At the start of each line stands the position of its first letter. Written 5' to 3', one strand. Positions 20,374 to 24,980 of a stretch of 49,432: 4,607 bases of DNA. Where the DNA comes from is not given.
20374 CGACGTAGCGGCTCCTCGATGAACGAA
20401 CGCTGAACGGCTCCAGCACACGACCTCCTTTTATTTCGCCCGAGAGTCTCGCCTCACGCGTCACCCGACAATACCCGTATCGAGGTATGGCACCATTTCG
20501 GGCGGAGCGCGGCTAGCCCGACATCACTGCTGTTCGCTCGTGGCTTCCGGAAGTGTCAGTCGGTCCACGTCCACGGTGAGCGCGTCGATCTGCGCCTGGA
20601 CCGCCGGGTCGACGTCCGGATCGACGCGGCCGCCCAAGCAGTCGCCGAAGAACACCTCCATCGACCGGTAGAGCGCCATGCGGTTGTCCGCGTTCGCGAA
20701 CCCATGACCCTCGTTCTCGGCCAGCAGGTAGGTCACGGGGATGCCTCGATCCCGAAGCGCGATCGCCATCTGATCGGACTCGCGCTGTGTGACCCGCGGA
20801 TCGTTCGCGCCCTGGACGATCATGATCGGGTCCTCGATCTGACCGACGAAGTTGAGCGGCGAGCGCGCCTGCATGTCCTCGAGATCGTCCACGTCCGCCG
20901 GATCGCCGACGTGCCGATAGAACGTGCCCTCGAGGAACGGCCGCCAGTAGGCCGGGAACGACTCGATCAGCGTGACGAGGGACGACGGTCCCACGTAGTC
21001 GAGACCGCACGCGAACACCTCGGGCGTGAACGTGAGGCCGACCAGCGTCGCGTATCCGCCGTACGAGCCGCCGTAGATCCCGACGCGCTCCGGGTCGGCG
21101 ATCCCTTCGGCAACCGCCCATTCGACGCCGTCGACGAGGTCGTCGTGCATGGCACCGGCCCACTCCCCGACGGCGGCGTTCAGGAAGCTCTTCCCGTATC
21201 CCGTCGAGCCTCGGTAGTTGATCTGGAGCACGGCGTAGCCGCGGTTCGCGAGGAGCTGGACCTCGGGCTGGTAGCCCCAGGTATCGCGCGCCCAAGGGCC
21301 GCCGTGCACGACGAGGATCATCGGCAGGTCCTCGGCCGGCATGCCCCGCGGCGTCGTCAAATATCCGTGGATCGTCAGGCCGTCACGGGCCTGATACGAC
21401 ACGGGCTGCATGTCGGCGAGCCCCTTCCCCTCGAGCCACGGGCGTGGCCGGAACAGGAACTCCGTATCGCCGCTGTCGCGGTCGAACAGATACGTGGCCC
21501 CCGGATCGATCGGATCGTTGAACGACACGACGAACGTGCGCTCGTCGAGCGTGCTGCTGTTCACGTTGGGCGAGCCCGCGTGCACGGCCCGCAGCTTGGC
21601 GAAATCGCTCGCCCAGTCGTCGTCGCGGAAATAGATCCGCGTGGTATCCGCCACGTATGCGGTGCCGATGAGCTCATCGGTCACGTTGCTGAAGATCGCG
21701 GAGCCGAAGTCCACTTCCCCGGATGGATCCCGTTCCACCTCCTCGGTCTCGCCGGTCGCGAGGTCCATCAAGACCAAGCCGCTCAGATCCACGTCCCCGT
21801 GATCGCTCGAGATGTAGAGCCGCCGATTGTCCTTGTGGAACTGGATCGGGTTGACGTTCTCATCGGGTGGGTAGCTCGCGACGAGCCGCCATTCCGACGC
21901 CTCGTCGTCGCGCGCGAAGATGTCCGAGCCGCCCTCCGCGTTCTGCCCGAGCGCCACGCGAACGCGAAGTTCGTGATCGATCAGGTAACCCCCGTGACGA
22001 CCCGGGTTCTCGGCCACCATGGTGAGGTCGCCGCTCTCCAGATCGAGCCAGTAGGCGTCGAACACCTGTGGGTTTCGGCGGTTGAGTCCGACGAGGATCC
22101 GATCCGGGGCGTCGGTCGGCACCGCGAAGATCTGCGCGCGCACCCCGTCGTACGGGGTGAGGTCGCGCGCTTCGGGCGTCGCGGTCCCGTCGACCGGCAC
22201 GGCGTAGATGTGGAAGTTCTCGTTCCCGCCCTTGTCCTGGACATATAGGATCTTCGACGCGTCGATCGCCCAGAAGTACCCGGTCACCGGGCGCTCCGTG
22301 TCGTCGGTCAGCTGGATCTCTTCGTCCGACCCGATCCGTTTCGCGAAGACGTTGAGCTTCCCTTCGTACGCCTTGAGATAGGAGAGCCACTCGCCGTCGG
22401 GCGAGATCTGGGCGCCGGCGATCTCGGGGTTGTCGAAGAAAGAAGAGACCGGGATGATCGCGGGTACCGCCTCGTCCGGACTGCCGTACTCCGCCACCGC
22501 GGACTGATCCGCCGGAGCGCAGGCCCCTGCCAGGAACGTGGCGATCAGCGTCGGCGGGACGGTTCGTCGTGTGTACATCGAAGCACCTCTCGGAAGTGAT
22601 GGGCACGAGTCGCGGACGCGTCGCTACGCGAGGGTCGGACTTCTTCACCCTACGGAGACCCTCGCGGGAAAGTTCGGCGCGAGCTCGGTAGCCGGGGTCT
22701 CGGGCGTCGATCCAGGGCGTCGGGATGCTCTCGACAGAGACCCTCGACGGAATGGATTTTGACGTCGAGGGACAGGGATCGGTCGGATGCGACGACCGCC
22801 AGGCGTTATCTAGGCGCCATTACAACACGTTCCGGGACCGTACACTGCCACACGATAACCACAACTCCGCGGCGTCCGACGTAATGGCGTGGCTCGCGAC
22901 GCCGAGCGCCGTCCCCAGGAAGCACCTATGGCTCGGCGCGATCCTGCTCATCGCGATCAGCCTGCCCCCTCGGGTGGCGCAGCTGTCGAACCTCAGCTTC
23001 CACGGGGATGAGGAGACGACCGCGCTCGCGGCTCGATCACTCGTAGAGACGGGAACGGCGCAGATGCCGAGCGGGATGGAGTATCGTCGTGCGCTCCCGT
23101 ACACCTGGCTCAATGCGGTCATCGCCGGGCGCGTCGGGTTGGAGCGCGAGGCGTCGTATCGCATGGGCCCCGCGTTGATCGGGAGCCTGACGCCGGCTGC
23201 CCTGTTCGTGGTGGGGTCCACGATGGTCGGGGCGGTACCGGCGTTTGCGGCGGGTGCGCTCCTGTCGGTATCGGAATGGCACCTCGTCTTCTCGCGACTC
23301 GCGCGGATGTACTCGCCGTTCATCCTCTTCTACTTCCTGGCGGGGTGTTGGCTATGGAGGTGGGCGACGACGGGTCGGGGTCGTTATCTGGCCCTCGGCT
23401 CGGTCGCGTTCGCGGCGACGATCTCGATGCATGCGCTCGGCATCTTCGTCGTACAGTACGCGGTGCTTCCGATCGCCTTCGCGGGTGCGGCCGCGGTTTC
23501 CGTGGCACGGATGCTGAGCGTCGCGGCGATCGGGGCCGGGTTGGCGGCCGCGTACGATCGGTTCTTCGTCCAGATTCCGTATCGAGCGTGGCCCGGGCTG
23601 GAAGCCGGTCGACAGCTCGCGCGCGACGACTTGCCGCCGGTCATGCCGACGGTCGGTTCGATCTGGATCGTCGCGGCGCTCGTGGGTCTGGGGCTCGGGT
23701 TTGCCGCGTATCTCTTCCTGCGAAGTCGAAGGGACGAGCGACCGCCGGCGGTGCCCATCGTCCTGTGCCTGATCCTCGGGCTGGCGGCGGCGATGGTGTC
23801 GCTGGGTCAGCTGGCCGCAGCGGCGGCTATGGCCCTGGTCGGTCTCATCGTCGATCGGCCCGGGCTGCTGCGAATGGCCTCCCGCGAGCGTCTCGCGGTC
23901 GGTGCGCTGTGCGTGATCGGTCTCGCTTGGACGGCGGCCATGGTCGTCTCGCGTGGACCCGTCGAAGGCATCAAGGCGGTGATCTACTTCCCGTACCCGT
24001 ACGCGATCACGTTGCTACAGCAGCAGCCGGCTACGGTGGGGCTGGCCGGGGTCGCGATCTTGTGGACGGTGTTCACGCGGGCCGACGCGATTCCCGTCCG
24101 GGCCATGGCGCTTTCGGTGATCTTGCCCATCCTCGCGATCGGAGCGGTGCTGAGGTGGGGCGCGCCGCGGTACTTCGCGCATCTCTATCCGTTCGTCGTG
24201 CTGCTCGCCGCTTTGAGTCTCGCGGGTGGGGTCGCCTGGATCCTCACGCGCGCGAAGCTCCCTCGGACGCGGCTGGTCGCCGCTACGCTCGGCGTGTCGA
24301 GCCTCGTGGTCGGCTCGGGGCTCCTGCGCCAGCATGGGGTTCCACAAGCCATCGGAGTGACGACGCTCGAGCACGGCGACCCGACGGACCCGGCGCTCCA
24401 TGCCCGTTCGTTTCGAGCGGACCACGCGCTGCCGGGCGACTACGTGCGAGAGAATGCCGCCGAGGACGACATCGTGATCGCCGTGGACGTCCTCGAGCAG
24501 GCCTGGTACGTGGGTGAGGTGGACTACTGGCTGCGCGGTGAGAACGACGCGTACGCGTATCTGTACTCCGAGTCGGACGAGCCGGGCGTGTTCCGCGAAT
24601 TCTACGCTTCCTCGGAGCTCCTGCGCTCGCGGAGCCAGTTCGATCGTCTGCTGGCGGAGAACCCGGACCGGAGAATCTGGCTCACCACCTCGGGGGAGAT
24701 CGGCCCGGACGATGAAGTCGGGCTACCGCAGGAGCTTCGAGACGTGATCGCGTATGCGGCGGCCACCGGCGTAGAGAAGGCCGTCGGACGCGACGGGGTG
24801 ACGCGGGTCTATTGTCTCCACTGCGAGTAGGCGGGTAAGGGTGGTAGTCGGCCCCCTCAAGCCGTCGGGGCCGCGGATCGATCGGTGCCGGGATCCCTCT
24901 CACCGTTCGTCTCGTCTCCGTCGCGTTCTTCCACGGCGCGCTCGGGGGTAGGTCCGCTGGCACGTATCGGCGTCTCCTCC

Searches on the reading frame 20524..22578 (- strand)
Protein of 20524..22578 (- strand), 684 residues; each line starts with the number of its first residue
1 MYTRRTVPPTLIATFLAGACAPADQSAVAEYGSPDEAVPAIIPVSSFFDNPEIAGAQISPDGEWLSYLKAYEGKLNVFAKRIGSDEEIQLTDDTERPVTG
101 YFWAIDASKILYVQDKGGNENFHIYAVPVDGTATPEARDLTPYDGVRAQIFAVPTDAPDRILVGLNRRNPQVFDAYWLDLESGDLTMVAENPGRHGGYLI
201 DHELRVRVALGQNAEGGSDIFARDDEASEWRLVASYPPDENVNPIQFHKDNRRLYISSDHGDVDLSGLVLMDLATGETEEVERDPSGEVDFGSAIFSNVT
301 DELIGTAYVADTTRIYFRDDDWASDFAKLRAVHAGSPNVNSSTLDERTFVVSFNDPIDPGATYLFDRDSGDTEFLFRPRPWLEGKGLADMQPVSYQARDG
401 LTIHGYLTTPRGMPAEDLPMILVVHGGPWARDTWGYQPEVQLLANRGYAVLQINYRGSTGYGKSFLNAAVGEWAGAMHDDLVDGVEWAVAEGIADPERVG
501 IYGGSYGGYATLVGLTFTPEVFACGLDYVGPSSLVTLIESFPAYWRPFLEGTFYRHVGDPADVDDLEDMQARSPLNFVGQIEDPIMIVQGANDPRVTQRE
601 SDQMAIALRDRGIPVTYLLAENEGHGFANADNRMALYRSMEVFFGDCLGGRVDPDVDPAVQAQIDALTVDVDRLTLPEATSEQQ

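Call 10: search_protein_families(library=pfam, proteins=[window:20524-22578:-], max_evalue=0.0001)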
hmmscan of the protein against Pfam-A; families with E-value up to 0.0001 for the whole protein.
window:20524-22578:- (684 aa): 5 families
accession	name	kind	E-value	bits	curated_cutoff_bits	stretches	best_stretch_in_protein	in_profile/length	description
PF00326.27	Peptidase_S9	-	2e-44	152.1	22.6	1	436-650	3-212/213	Prolyl oligopeptidase family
PF20434.5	BD-FAE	-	2.5e-12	47.2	26.8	1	416-605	11-212/215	BD-FAE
PF02129.25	Peptidase_S15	-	2.5e-08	34.4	23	1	399-533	1-131/262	X-Pro dipeptidyl-peptidase (S15 family)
PF12697.13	Abhydrolase_6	-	2.3e-07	32.2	26.3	1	421-629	1-207/217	Alpha/beta hydrolase family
PF01738.24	DLH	-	5.9e-07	29.7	21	1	404-633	2-194/217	Dienelactone hydrolase family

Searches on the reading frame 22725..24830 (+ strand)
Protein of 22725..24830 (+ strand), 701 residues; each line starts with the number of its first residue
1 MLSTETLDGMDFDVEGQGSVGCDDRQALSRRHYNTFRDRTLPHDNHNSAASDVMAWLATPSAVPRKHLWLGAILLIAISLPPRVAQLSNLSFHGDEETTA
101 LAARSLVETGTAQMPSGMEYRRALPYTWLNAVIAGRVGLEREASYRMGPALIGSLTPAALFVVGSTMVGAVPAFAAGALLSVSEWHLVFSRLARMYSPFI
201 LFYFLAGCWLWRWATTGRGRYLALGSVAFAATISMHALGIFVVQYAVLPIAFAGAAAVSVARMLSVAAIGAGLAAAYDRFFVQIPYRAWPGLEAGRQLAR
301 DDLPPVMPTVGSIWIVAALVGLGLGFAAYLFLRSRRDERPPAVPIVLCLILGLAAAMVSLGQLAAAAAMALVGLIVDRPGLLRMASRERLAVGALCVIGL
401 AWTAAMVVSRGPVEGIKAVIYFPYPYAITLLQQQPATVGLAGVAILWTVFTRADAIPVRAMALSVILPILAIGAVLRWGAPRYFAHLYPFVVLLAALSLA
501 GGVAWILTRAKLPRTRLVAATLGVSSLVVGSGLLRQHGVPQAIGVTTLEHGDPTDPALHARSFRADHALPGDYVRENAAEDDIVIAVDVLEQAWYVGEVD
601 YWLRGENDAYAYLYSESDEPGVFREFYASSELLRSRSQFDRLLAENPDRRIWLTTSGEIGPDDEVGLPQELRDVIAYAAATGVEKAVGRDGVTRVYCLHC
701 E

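Call 10: search_protein_families(library=pfam, proteins=[window:22725-24830:+], max_evalue=0.0001)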
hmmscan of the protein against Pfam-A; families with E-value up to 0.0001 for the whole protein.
window:22725-24830:+ (701 aa): 0 families

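Call 56: search_protein_families(library=pfam, proteins=[window:22725-24830:+], max_evalue=1)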
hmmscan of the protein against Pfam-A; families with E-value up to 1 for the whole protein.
window:22725-24830:+ (701 aa): 1 family
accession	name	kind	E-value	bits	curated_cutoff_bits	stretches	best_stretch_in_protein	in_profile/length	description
PF14019.11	DUF4235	-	0.045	14.2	27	1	649-694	21-66/77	Protein of unknown function (DUF4235)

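Call 72: search_protein_families(library=ncbifam, proteins=[window:22725-24830:+], max_evalue=0.001)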
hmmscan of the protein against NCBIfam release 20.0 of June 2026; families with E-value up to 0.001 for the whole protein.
window:22725-24830:+ (701 aa): 1 family
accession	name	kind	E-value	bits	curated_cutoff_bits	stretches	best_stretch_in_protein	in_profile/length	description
TIGR03663.1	TIGR03663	subfamily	7.4e-06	25.2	126.25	1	73-236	5-163/435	flippase activity-associated protein Agl23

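Call 94: find_homologous_proteins(query=window:22725-24830:+)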
Query window:22725-24830:+ (701 aa): 17 proteins with E <= 0.001 among 8000 candidates.
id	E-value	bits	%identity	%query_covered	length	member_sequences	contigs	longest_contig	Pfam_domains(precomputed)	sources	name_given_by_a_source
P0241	0.0e+0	1528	100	99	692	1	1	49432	-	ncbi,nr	ncbi:MAG: hypothetical protein MJB57_02770 [Gemmatimonadetes bacterium]|nr:hypothetical protein [Gem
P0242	1.1e-269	915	65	91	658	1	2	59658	PF02366.25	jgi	-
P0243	7.1e-193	661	51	90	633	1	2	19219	-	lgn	-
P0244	2.1e-179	617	51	84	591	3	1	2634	-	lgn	-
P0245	2.1e-173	597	49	90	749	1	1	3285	PF02366.25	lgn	-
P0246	9.3e-170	585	48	88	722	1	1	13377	-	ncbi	-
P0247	8.2e-150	519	43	89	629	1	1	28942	-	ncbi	ncbi:MAG: glycosyltransferase family 39 protein [Pirellulales bacterium]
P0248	4.1e-116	407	40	90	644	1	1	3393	PF02366.25,PF13231.13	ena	-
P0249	5.6e-115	404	39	89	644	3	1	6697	PF02366.25,PF13231.13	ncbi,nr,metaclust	ncbi:MAG: hypothetical protein AMS18_12365 [Gemmatimonas sp. SG8_17]|nr:MAG: hypothetical protein AM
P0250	3.0e-105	371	37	88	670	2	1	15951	-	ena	-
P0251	6.2e-104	367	37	90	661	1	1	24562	PF02366.25,PF13231.13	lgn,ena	-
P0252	3.9e-99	351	36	90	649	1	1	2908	PF02366.25,PF13231.13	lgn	-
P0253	1.5e-95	339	37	89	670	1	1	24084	PF02366.25,PF13231.13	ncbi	-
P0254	1.1e-82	297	34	91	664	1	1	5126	PF13231.13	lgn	-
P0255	1.8e-68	250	41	31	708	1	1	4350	PF02366.25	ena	-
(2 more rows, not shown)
